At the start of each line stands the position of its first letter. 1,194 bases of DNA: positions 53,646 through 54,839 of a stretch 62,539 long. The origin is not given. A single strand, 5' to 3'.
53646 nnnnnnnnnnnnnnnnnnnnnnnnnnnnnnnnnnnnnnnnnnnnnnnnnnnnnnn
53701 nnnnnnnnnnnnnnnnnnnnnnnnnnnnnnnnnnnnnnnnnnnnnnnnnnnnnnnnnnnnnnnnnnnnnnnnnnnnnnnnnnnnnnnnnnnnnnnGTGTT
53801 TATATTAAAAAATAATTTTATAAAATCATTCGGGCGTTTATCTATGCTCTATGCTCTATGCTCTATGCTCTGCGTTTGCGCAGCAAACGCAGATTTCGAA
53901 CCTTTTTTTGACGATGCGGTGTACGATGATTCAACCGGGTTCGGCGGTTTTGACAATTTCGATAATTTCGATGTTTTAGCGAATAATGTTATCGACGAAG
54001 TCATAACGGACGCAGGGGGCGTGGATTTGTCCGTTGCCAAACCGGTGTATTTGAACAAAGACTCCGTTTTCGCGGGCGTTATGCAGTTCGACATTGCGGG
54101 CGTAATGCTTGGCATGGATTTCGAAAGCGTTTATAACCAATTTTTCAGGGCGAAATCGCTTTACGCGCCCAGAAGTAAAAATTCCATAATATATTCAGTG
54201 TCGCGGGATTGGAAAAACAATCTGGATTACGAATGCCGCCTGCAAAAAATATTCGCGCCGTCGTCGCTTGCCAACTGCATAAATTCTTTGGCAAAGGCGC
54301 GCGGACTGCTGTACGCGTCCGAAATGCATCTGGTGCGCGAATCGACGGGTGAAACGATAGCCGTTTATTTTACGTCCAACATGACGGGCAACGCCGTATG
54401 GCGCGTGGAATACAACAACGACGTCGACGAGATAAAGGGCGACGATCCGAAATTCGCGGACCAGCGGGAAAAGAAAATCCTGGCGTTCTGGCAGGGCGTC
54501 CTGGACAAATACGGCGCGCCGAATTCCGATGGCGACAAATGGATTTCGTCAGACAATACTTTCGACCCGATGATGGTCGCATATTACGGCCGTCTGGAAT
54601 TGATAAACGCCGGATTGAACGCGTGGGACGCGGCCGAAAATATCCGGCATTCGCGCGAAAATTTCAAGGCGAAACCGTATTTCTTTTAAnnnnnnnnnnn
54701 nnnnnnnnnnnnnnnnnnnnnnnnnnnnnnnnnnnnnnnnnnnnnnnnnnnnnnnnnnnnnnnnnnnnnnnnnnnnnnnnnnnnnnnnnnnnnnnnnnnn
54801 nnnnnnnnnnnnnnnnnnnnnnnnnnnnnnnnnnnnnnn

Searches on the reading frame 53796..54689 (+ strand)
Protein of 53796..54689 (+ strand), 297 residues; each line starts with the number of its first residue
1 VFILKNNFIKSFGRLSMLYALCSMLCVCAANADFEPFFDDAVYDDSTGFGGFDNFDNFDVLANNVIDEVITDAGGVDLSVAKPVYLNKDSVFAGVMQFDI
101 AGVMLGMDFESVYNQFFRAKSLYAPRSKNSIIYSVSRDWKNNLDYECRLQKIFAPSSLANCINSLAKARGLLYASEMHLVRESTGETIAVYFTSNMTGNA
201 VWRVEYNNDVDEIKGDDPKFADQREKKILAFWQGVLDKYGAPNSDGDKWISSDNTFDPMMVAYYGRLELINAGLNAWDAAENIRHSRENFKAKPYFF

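Call 47: search_protein_families(library=pfam, proteins=[window:53796-54689:+], max_evalue=0.01)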
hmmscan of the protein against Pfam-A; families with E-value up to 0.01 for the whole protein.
window:53796-54689:+ (297 aa): 0 families

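Call 55: find_homologous_proteins(query=window:53796-54689:+)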
Query window:53796-54689:+ (297 aa): 707 proteins with E <= 0.001 among 1284 candidates; the best 120 are listed.
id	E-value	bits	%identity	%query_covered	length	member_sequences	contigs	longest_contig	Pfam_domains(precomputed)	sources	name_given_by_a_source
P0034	2.1e-188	643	100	95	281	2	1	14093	-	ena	-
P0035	2.0e-117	410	68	93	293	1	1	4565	-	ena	-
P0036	3.2e-117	409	79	72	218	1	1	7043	-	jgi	jgi:hypothetical protein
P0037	1.2e-114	401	73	77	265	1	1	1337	-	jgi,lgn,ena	-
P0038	1.5e-105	371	60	100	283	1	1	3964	-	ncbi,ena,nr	ncbi:MAG: hypothetical protein FWG18_03085 [Alphaproteobacteria bacterium]|nr:hypothetical protein [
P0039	3.4e-105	370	59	96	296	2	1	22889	-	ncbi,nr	ncbi:MAG: hypothetical protein FWE64_03820, partial [Alphaproteobacteria bacterium]|nr:hypothetical 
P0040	3.2e-103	363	59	96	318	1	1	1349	-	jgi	-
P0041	7.1e-100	352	59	95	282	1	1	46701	-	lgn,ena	-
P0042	6.5e-99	349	63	83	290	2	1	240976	-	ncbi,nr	ncbi:MAG: hypothetical protein FWG80_00545 [Alphaproteobacteria bacterium]|nr:hypothetical protein [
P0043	1.3e-98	348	56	96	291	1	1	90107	-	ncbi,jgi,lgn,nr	ncbi:MAG: hypothetical protein LBK26_00330 [Rickettsiales bacterium]|jgi:hypothetical protein|nr:hyp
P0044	1.3e-97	345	55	100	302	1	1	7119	-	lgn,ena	-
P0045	8.3e-97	342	69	72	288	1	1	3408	-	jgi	jgi:hypothetical protein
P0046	3.0e-96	340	56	95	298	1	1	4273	-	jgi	jgi:hypothetical protein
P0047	8.5e-96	339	57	96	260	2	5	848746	-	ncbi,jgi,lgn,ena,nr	ncbi:MAG TPA: hypothetical protein PKJ33_02805 [Alphaproteobacteria bacterium]|nr:hypothetical prote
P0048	2.5e-95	337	66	77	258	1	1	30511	-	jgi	-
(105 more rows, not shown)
